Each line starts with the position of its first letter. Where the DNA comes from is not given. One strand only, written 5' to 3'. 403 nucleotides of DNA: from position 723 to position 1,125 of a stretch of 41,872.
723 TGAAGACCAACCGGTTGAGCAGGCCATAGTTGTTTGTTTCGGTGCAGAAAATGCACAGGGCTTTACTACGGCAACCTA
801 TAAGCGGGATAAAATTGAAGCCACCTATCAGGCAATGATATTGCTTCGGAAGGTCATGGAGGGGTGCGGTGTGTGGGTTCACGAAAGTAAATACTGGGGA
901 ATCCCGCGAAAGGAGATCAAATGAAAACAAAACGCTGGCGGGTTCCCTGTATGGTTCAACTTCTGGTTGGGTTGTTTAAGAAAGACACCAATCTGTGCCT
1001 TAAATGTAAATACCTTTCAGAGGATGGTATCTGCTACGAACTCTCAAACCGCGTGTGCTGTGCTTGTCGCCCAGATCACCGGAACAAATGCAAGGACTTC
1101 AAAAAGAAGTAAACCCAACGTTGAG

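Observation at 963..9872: Frame-independent, orientation-locked box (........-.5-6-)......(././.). at about 16-18 early gene starts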

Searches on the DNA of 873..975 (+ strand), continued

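Call 70: search_with_rna_model(model_id=R1, sources=[L180, L181, L182, L183, L184, L185, L186, L187, L188, L189, L190, L191, L192, L193, L194, L195, L196, L197, L198, L199, L200, L201, L202, L203, L204, L205], max_evalue=0.1)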
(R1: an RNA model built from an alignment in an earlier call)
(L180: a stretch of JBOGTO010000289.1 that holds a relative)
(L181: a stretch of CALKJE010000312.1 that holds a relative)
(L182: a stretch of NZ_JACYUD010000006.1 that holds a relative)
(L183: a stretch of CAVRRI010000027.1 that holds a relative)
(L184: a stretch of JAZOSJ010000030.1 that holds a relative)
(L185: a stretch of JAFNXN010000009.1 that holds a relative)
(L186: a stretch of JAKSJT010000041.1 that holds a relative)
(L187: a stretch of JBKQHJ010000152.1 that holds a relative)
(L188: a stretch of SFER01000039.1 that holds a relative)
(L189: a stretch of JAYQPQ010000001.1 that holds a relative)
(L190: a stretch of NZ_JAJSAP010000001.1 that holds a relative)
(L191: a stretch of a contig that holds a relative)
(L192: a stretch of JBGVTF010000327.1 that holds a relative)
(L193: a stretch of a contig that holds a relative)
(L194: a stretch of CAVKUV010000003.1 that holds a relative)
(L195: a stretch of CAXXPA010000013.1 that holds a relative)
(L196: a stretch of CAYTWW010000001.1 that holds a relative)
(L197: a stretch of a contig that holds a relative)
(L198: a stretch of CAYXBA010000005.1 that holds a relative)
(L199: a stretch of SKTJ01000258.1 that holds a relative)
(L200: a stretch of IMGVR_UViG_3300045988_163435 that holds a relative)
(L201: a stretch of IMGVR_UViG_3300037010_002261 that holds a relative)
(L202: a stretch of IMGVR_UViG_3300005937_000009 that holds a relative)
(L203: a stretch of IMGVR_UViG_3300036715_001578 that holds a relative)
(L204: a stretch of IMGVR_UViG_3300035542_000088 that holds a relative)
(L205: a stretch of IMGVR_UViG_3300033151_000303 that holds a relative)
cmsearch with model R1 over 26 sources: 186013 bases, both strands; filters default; matches with E-value up to 0.1: 14.
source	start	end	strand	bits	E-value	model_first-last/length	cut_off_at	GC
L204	3259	3362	+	55.2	1.4e-11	1-107/107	no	0.4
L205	1223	1364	+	40.9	6.7e-08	1-107/107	no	0.49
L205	364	456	+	35.8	1.4e-06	1-107/107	no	0.53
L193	441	506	-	34.5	2.9e-06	1-107/107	no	0.59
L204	2266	2383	+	33.9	4.2e-06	1-107/107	no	0.48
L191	504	575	+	33.3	6.3e-06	1-107/107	no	0.57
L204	4164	4255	+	32.8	8.2e-06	1-107/107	no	0.49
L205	1846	1977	+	32.6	9.4e-06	1-107/107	no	0.42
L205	1599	1710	+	29.9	4.4e-05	1-107/107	no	0.54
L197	1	72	-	29.6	5.4e-05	1-107/107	no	0.65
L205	111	203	+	27.4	0.0002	1-107/107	no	0.48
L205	1013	1080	+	21.7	0.0058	1-107/107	no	0.51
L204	1869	1938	+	21.1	0.0083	1-107/107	no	0.6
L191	1618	1689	+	19.3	0.024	1-107/107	no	0.58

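Call 72: search_with_rna_model(model_id=R1, sources=[L093, L153, L159, L108, L082, L162, L191, L193, L197, L205], max_evalue=0.05, filters=off, make_alignment=true)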
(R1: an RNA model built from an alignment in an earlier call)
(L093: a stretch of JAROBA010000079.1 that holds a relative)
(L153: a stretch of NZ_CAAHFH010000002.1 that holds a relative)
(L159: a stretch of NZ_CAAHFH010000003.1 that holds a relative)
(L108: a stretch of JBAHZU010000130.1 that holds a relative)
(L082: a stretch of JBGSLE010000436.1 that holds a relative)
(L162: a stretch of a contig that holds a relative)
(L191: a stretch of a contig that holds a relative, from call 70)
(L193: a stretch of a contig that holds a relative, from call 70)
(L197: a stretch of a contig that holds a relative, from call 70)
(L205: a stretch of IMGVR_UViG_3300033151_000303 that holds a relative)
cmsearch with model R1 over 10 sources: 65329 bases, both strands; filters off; matches with E-value up to 0.05: 42.
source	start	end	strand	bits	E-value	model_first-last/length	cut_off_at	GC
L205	1223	1364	+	40.9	2.3e-08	1-107/107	no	0.49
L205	364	456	+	35.8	5e-07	1-107/107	no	0.53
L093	5022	5114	-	34.7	9.4e-07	1-107/107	no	0.51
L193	441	506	-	34.5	1e-06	1-107/107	no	0.59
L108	74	166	-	33.5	1.9e-06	1-107/107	no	0.55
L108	996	1088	-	33.5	1.9e-06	1-107/107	no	0.47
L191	504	575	+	33.3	2.2e-06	1-107/107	no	0.57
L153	3995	4087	-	32.6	3.2e-06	1-107/107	no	0.47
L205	1846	1977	+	32.6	3.3e-06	1-107/107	no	0.42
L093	4378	4471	-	31.9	4.8e-06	1-107/107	no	0.5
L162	1714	1785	+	31.8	5.3e-06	1-107/107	no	0.62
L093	3687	3781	-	31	8.6e-06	1-107/107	no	0.57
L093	5448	5540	-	30.6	1e-05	1-107/107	no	0.63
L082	3580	3672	+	30.5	1.1e-05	1-107/107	no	0.51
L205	1599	1710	+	30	1.6e-05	1-107/107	no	0.54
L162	1280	1354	+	29.9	1.6e-05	1-107/107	no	0.64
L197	1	72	-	29.6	1.9e-05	1-107/107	no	0.65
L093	3205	3299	-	29.6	2e-05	1-107/107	no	0.54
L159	1849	1943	-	28.9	2.9e-05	1-107/107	no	0.56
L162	443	517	+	28.3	4.1e-05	1-107/107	no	0.6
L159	2277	2369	-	27.6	6.1e-05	1-107/107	no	0.54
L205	111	203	+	27.4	7.1e-05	1-107/107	no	0.48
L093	1243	1335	-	26.5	0.00012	1-107/107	no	0.47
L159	5212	5304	-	25.4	0.00023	1-107/107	no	0.48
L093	583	675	-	25.1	0.00027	1-107/107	no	0.58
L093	1036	1129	-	24.7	0.00035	1-107/107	no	0.5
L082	3992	4084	+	24.4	0.00041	1-107/107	no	0.49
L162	3030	3100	+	23.9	0.00055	1-107/107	no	0.62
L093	2832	2924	-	23.8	0.00061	1-107/107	no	0.57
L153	5055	5148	-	23.5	0.00073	1-107/107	no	0.48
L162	3797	3873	+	22.3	0.0014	1-107/107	no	0.71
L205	1013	1080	+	21.7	0.002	1-107/107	no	0.51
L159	6856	6965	-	20.9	0.0034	1-107/107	no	0.52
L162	3398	3464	+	19.4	0.0079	1-107/107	no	0.72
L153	2218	2311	-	19.4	0.0082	1-107/107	no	0.59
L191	1618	1689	+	19.3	0.0086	1-107/107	no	0.58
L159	5936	6015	-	18.5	0.014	8-100/107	no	0.5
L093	2206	2298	-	18.4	0.015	1-107/107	no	0.57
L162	44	112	+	18.1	0.018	1-107/107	no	0.61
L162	1057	1127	+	17.7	0.022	1-107/107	no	0.65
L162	2640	2720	+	17.3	0.027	1-107/107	no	0.68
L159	6452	6568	+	16.6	0.043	1-107/107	no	0.32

Alignment A5: 42 matches aligned to the model, 190 columns, each read 5' to 3' on its own strand. Consensus structure (alignment columns), stored with it:
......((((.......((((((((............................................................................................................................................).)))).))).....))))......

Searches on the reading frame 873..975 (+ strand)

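Call 80: search_protein_families(library=pfam, max_evalue=0.001, proteins=[L162:5139-6473:+, L191:555-1613:-, L191:1689-2714:-])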
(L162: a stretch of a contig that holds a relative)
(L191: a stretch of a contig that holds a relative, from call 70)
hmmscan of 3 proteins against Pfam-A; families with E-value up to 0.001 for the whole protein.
L162:5139-6473:+ (444 aa): 2 families
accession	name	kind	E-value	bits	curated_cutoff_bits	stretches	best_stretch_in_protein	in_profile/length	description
PF00589.27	Phage_integrase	-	1.1e-34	120.1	27.1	1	232-434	2-171/172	Phage integrase family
PF13495.12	Phage_int_SAM_4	-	2.5e-22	79.5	27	1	139-215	8-84/85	Phage integrase, N-terminal SAM-like domain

L191:555-1613:- (352 aa): 0 families

L191:1689-2714:- (341 aa): 0 families

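Call 82: search_protein_families(library=ncbifam, max_evalue=0.00001, proteins=[L162:5139-6473:+])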
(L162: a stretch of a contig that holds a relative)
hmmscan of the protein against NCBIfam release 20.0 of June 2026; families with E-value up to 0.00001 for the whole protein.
L162:5139-6473:+ (444 aa): 10 families
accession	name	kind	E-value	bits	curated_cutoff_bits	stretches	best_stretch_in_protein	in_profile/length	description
TIGR02249.1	integrase_gron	subfamily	1.4e-114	382.7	265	1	138-444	7-313/315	integron integrase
NF011946.0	PRK15417.1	equivalog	1.1e-88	297.7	435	1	136-444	20-328/337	integron integrase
NF040815.2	recomb_XerA_Arch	equivalog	1.1e-44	152.9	220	2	364-434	187-257/263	site-specific tyrosine recombinase/integron integrase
NF001399.0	PRK00283.1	subfamily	7.9e-39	133.7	279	1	144-434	21-286/300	tyrosine recombinase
TIGR02224.1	recomb_XerC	equivalog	5.1e-38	131.1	335.15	2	368-434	214-280/295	tyrosine recombinase XerC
TIGR02225.1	recomb_XerD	equivalog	6.4e-38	130.7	329.6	2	369-434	212-277/290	site-specific tyrosine recombinase XerD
NF002331.0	PRK01287.1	subfamily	7.8e-22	77.7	371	2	377-432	258-313/365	site-specific tyrosine recombinase XerC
NF003462.0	PRK05084.1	equivalog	4.4e-15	55.3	267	1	385-434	298-347/360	tyrosine recombinase XerS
NF007370.0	PRK09870.1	subfamily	5.5e-09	35.9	221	0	372-430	120-178/200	tyrosine-type DNA invertase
NF007371.0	PRK09871.1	subfamily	2.6e-07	30.4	222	0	375-429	118-172/198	tyrosine-type DNA invertase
